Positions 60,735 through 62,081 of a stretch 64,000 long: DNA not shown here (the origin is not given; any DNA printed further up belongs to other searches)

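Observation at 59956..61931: Orphan TAXI binding protein paired with a zinc-ribbon bitopic membrane protein: candidate trans-envelope signalling module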

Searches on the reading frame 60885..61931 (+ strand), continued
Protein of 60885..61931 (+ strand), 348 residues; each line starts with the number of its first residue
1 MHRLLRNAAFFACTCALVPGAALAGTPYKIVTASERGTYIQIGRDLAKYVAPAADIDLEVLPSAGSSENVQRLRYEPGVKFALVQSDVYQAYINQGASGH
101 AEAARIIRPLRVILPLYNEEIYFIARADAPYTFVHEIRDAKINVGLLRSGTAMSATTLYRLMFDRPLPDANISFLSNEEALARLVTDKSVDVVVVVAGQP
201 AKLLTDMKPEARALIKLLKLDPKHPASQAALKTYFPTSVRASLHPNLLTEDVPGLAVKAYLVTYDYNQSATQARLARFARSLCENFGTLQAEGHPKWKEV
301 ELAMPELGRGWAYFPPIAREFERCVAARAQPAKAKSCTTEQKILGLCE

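Call 56: search_solved_structures(query=A1, max_evalue=0.001, show_alignments=5)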
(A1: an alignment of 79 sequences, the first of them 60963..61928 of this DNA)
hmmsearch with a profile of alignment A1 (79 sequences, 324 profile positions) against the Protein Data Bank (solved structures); distinct sequences matched with E-value up to 0.001: 7.
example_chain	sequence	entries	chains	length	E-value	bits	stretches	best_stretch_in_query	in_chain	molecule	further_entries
4ddd_A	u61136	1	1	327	2.2e-14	56.7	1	4-260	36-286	Immunogenic protein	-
9ibp_A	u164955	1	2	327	1.9e-12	50.4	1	2-265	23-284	Immunogenic protein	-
1us4_A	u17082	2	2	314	1.8e-10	43.9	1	5-262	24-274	PUTATIVE GLUR0 LIGAND BINDING CORE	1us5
8u79_A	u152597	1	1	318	1.8e-10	43.8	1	5-262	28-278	Immunogenic protein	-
9ibo_A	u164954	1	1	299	5e-10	42.4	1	4-270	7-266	TAXI family TRAP transporter solute-binding subunit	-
8s4j_A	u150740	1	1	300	5.1e-10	42.4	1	4-270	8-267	TAXI family TRAP transporter solute-binding subunit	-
9oz4_A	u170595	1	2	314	3.6e-05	26.4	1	6-136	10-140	TRAP transporter solute receptor, TAXI family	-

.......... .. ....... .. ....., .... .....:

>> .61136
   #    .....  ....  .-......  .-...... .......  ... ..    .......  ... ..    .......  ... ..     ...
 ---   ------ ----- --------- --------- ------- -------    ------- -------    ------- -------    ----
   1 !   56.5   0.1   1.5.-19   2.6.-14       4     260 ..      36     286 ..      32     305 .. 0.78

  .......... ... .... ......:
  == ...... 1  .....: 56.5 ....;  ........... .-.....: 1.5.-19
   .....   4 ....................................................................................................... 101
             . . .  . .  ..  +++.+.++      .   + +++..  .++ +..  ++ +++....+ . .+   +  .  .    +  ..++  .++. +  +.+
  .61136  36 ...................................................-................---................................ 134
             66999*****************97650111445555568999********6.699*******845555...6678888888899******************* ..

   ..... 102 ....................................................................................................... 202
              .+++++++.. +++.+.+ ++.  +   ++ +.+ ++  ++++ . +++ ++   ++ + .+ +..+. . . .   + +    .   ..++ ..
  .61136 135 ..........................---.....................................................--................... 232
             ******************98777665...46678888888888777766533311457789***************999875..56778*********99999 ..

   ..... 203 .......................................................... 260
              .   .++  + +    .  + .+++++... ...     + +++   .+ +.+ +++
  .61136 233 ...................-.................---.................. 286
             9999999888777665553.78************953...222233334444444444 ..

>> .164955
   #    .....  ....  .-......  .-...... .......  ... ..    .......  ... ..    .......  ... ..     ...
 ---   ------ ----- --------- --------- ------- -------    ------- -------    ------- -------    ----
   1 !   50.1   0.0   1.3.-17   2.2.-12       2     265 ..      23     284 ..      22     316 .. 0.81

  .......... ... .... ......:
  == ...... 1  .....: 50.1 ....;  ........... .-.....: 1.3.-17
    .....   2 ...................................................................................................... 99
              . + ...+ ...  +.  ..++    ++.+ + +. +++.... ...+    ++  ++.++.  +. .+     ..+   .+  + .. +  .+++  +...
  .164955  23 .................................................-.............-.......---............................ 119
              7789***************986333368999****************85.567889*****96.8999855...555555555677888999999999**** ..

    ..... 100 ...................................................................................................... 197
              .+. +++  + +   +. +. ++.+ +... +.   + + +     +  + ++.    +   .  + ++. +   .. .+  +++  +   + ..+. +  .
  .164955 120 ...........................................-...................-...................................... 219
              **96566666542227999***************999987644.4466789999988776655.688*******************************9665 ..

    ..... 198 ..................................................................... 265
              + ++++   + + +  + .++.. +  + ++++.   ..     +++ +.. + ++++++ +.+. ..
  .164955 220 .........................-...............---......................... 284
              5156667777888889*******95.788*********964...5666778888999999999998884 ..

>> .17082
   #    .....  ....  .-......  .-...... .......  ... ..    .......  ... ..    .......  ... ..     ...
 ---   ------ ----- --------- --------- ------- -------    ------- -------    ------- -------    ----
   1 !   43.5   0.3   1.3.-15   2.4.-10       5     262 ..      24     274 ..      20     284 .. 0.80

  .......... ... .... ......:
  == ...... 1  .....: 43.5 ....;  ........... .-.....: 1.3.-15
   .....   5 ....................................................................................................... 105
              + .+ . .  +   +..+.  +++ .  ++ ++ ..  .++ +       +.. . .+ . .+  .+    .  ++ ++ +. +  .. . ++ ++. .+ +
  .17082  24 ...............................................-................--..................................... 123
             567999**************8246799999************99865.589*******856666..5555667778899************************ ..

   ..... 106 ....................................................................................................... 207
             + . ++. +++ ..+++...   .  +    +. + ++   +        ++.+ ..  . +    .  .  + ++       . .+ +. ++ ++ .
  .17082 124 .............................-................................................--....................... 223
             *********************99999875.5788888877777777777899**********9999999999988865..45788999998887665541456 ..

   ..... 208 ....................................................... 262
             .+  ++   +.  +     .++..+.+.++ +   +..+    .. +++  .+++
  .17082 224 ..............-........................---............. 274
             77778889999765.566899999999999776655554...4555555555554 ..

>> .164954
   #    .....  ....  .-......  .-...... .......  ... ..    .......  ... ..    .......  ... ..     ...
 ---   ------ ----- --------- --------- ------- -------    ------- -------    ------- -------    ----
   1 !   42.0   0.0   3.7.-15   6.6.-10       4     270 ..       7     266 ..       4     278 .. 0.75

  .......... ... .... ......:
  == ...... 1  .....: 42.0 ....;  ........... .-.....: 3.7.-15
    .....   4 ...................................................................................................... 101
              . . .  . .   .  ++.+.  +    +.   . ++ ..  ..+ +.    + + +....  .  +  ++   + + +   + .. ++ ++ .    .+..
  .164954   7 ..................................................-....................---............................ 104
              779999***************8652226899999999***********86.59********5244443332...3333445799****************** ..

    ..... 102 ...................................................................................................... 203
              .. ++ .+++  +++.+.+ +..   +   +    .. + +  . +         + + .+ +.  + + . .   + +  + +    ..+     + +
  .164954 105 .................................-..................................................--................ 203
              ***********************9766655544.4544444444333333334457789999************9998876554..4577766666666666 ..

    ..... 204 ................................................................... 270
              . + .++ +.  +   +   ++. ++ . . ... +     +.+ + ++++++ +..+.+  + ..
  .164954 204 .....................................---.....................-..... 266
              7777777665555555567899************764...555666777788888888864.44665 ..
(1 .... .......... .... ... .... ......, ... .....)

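Call 57: search_protein_representatives(alignment_id=A1)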
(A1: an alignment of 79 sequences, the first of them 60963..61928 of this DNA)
Query: 79 sequences, 324 profile positions. Proteins with E-value up to 0.001 (for the whole library): 3999; up to 1e-10: 1489; up to 1e-30: 352. The best 150 are listed.
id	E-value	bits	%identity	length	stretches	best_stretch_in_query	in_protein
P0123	2.0e-164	563.0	-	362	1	1-324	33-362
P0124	4.8e-152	522.3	-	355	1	1-324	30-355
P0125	6.0e-136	469.4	-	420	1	2-305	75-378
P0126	2.7e-130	450.8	-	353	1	2-324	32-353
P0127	1.7e-116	405.5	-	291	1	1-207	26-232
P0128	7.6e-106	370.5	-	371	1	1-277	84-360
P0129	9.3e-106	370.2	-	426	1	3-311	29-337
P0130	3.8e-104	364.9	-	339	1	1-301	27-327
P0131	1.8e-102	359.4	-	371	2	11-277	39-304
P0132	3.8e-101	355.0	-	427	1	3-305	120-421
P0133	8.7e-101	353.8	-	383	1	4-300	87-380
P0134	3.4e-100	351.9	-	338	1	11-302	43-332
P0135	1.2e-99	350.1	-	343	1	9-324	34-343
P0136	1.6e-99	349.7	-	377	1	3-323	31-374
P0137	8.7e-98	344.0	-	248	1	2-213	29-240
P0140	4.3e-97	341.7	-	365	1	1-324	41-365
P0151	1.2e-88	314.0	-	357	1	1-324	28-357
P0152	2.9e-88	312.7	-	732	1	2-308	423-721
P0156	8.3e-87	307.9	-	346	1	16-324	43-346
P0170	3.1e-77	276.4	-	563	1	7-307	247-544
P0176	1.3e-75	271.1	-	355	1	2-324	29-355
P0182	2.6e-73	263.6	-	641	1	11-310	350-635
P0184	6.4e-71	255.7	-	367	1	2-314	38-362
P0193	1.3e-68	248.1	-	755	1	4-306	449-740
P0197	5.0e-68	246.2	-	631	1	4-309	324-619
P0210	9.9e-66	238.6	-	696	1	9-304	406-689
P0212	2.1e-65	237.6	-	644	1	16-299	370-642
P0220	1.3e-62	228.4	-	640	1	19-305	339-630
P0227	1.8e-60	221.4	-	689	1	2-324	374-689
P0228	2.5e-60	220.9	-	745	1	15-312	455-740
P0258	1.4e-52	195.4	-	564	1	2-293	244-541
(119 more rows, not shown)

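Call 58: search_protein_families(library=pfam, proteins=[P0152, P0170, P0182, P0193, P0197, P0210, P0212, P0220, P0227, P0228], max_evalue=0.001)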
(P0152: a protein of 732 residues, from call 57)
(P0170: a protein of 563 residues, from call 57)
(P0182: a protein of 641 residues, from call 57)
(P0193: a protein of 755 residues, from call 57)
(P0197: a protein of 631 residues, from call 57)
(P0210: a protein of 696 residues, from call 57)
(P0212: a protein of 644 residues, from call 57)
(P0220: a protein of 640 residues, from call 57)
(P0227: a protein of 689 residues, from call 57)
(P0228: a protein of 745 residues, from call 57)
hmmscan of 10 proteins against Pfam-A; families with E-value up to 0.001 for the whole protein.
P0152 (732 aa): 3 families
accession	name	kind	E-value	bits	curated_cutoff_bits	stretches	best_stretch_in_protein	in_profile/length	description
PF16868.10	NMT1_3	-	4.5e-18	66.3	27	1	472-679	53-256/289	NMT1-like family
PF20703.3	nSTAND1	-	3.1e-08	34.1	27.1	1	16-194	18-164/379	Novel STAND NTPase 1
PF13481.12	AAA_25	-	0.00059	20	27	0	16-54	18-56/195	AAA domain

P0170 (563 aa): 1 family
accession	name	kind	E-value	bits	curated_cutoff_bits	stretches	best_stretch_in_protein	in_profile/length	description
PF16868.10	NMT1_3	-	4.8e-05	23.5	27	1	307-435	63-190/289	NMT1-like family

P0182 (641 aa): 3 families
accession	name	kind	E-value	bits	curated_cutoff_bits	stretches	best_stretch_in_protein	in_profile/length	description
PF16868.10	NMT1_3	-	8.7e-19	68.7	27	1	385-571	55-239/289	NMT1-like family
PF20703.3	nSTAND1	-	4e-08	33.7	27.1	1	12-189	16-161/379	Novel STAND NTPase 1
PF13481.12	AAA_25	-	0.00092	19.3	27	0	21-46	25-50/195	AAA domain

P0193 (755 aa): 6 families
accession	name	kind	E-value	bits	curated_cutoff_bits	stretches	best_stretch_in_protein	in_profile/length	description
PF16868.10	NMT1_3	-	3.9e-12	46.8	27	1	505-675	66-234/289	NMT1-like family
PF20703.3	nSTAND1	-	1.2e-11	45.3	27.1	1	19-196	19-165/379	Novel STAND NTPase 1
PF13191.12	AAA_16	-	6.5e-06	27.2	32.6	1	19-177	5-159/167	AAA ATPase domain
PF25199.1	nSTAND_NTPase5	-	0.00064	20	34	0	18-58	21-66/145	Novel STAND NTPase 5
PF13481.12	AAA_25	-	0.00077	19.6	27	0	13-178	14-174/195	AAA domain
PF05729.18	NACHT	-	0.00081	19.7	26.7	0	34-197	1-135/167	NACHT domain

P0197 (631 aa): 2 families
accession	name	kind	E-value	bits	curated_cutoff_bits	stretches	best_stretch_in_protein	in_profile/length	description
PF16868.10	NMT1_3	-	4.9e-12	46.5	27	1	384-548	70-231/289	NMT1-like family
PF20703.3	nSTAND1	-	0.00099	19.3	27.1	0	22-192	22-162/379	Novel STAND NTPase 1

P0210 (696 aa): 3 families
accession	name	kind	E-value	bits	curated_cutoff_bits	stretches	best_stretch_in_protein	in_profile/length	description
PF16868.10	NMT1_3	-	2.7e-12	47.4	27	1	466-624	77-231/289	NMT1-like family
PF20703.3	nSTAND1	-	1.8e-06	28.3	27.1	1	2-183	38-189/379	Novel STAND NTPase 1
PF13191.12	AAA_16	-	0.00045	21.2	32.6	0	1-163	28-147/167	AAA ATPase domain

P0212 (644 aa): 3 families
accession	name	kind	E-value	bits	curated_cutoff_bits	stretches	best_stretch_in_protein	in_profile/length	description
PF16868.10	NMT1_3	-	8.6e-15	55.5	27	1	401-616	53-262/289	NMT1-like family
PF20703.3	nSTAND1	-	2.7e-09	37.6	27.1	1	15-191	19-165/379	Novel STAND NTPase 1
PF13191.12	AAA_16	-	0.00022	22.2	32.6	1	17-158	7-151/167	AAA ATPase domain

P0220 (640 aa): 1 family
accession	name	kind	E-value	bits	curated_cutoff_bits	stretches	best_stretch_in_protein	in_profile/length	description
PF16868.10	NMT1_3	-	2.2e-12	47.6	27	1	391-564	61-232/289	NMT1-like family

P0227 (689 aa): 6 families
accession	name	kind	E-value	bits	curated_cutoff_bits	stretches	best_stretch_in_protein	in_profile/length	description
PF16868.10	NMT1_3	-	1.7e-24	87.4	27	1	376-631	1-256/289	NMT1-like family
PF13676.11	TIR_2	-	5.7e-12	46.6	28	1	10-115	2-92/122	TIR domain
PF08937.16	ThsB_TIR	-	1.6e-08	35.3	21.2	1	10-113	1-94/100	Thoeris protein ThsB, TIR-like domain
PF12974.12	Phosphonate-bd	-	0.00016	21.5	27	1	470-537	88-159/242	ABC transporter, phosphonate, periplasmic substrate-binding protein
PF09084.16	NMT1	-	0.00046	20.6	20.5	1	466-580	72-185/216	NMT1/THI5 like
PF01582.25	TIR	-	0.00051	20.3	21.3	0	42-102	23-82/179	TIR domain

P0228 (745 aa): 5 families
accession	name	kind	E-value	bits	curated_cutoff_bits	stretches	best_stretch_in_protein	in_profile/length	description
PF16868.10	NMT1_3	-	5.2e-20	72.7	27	1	494-680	56-245/289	NMT1-like family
PF20703.3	nSTAND1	-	2.1e-08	34.7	27.1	1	16-203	18-173/379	Novel STAND NTPase 1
PF13191.12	AAA_16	-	6.9e-05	23.8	32.6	1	17-81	5-67/167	AAA ATPase domain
PF13481.12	AAA_25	-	0.00017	21.7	27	1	16-56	18-58/195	AAA domain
PF05729.18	NACHT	-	0.00061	20.1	26.7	0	32-197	1-136/167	NACHT domain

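Call 68: search_protein_families(library=padloc, proteins=[window:60885-61931:+, P0152, P0227, L028:4352-5974:+, L033:4797-5942:+], max_evalue=0.01)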
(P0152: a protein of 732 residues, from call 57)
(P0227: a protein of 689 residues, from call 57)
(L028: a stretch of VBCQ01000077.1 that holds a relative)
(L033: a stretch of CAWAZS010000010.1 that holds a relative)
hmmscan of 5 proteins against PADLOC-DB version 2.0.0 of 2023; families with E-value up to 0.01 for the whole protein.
window:60885-61931:+ (348 aa): 0 families

P0152 (732 aa): 2 families
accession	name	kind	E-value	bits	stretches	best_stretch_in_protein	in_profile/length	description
PDLC04140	mad8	-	0.0035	14.9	1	28-80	24-67/314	mads_8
PDLC04135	mad3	-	0.0051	14.4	1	32-63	23-54/374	mads_3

P0227 (689 aa): 2 families
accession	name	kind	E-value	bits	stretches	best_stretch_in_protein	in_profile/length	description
PDLC02012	SAVED5--SAVED_TIR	-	0.0011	16.2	0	53-128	43-118/404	-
PDLC00436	ThsB1|ThsB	-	0.0017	15.9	0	5-99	34-115/183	TIR-like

L028:4352-5974:+ (541 aa): 5 families
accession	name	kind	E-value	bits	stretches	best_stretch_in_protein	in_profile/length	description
PDLC04140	mad8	-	0.00012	19.7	0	57-81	26-50/314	mads_8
PDLC04476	PDC-M16A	-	0.0015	15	1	59-93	24-60/691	-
PDLC04789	PDC-S01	-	0.0016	15.6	0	55-197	14-127/375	-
PDLC00914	TRIP13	-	0.0042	14.6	1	52-150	65-155/302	TRIP13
PDLC05079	PDC-S73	-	0.0065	13.3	1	53-79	186-212/752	-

L033:4797-5942:+ (382 aa): 0 families

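Call 70: find_homologous_proteins(query=P0152, max_evalue=1e-10)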
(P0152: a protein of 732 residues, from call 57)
Query P0152 (732 aa): 16 proteins with E <= 1e-10 among 8000 candidates.
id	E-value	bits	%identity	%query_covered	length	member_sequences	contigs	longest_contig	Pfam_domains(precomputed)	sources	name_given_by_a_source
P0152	0.0e+0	1618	100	100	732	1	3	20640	PF16868.11,PF20703.4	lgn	-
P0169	2.0e-204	699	62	42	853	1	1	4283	PF16868.11,PF20703.4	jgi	jgi:uncharacterized protein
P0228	1.6e-177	610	46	98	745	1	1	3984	PF16868.11,PF20703.4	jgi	jgi:TRAP-type uncharacterized transport system substrate-binding protein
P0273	1.3e-176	607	50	50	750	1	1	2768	PF16868.11,PF20703.4,PF13481.13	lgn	-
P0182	4.8e-162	559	49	51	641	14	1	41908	PF16868.11,PF20703.4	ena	-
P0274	1.4e-143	498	47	50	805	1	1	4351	PF00078.33,PF16868.11,PF20703.4,PF13191.13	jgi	-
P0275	3.9e-131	457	42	92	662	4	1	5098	PF16868.11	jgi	jgi:hypothetical protein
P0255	1.0e-128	449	49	46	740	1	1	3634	PF16868.11,PF20703.4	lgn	-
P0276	2.0e-122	428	59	29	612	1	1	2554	PF13401.13,PF20703.4,PF13191.13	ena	-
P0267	5.2e-111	391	51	41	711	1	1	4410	PF16868.11,PF20703.4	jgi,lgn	jgi:hypothetical protein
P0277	4.4e-99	351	38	97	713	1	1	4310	PF16868.11,PF20703.4,PF13191.13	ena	-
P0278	2.3e-91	326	44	30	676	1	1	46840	PF16868.11,PF20703.4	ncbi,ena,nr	ncbi:MAG TPA: TAXI family TRAP transporter solute-binding subunit [Ideonella sp.]|nr:TAXI family TRA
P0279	2.1e-77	279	44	41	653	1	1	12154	PF05729.19,PF16868.11,PF20703.4,PF13191.13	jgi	jgi:TRAP-type uncharacterized transport system substrate-binding protein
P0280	2.4e-62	230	27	11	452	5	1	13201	PF20703.4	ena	-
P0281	4.2e-53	199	36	40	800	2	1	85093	PF16868.11,PF20703.4,PF13191.13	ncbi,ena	-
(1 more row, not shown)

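Call 71: find_encoding_contigs(protein=P0278, flank=7000, max_places=2)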
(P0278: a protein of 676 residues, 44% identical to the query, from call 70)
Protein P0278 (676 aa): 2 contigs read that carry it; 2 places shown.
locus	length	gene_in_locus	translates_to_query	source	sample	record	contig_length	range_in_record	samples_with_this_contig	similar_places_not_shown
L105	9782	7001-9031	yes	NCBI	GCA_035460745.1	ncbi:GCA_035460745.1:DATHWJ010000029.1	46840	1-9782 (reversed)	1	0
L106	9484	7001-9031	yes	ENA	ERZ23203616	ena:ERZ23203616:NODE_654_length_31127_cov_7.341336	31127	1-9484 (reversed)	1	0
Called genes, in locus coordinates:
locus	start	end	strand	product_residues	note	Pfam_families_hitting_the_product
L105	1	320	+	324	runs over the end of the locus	PF03401:TctC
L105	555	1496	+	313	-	PF13609:Porin_4, PF00267:Porin_1 (faint)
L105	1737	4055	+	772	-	-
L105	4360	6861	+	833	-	PF00989:PAS, PF08448:PAS_4, PF13426:PAS_9, PF00990:GGDEF, PF00563:EAL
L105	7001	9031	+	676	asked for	PF20703:nSTAND1, PF16868:NMT1_3 (weak)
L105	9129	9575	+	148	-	PF00691:OmpA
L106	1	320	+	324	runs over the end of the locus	PF03401:TctC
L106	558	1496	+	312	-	PF13609:Porin_4, PF00267:Porin_1 (faint)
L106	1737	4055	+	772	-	-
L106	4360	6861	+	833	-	PF00989:PAS, PF08448:PAS_4, PF13426:PAS_9, PF00990:GGDEF, PF00563:EAL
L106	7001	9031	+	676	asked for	PF20703:nSTAND1, PF16868:NMT1_3 (weak)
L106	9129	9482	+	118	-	?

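Call 72: find_encoding_contigs(protein=P0182, flank=7000, max_places=2)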
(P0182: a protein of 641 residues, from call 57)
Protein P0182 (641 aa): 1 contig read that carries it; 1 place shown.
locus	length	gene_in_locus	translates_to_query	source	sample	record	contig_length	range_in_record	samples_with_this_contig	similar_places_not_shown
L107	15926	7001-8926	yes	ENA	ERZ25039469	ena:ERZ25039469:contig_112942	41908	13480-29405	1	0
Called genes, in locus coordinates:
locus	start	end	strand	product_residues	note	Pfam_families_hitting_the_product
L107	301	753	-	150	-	-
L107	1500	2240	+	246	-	-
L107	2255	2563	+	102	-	-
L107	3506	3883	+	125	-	PF12092:DUF3568 (weak)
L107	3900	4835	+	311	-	-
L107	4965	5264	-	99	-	-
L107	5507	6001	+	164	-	-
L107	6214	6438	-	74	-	-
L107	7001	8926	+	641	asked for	PF20703:nSTAND1, PF16868:NMT1_3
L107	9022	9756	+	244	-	-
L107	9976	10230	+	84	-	-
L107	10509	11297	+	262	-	PF14659:Phage_int_SAM_3, PF22022:Phage_int_M (weak)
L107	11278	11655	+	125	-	PF00589:Phage_integrase (weak)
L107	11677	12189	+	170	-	-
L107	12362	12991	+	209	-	-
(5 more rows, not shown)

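Call 74: search_protein_families(library=pfam, alignment_id=A3, max_evalue=0.001)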
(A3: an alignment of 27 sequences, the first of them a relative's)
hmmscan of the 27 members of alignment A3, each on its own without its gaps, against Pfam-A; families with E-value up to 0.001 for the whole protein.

A. member 1, P0152 (732 aa): 3 families
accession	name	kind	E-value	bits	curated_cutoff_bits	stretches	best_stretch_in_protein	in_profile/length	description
PF16868.10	NMT1_3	-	4.5e-18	66.3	27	1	472-679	53-256/289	NMT1-like family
PF20703.3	nSTAND1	-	3.1e-08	34.1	27.1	1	16-194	18-164/379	Novel STAND NTPase 1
PF13481.12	AAA_25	-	0.00059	20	27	0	16-54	18-56/195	AAA domain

B. families by the number of members that match (of 27 scanned): 30 families (the first 25 are shown)
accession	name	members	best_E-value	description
PF16868.10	NMT1_3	27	1.2e-129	NMT1-like family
PF20703.3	nSTAND1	17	1.7e-12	Novel STAND NTPase 1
PF13191.12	AAA_16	8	9e-08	AAA ATPase domain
PF13481.12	AAA_25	6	7.9e-07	AAA domain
PF05729.18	NACHT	5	4e-05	NACHT domain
PF13676.11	TIR_2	2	3.4e-19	TIR domain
PF12974.12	Phosphonate-bd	2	3.9e-13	ABC transporter, phosphonate, periplasmic substrate-binding protein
PF09084.16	NMT1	2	1.4e-11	NMT1/THI5 like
PF01582.25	TIR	2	7.2e-09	TIR domain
PF08937.16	ThsB_TIR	2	1.6e-08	Thoeris protein ThsB, TIR-like domain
PF13401.12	AAA_22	2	0.0002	AAA domain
PF13462.12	Thioredoxin_4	1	1.1e-40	Thioredoxin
PF01323.26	DSBA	1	3.3e-37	DSBA-like thioredoxin domain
PF13365.12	Trypsin_2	1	4.9e-18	Trypsin-like peptidase domain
PF13672.11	PP2C_2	1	8.6e-13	Protein phosphatase 2C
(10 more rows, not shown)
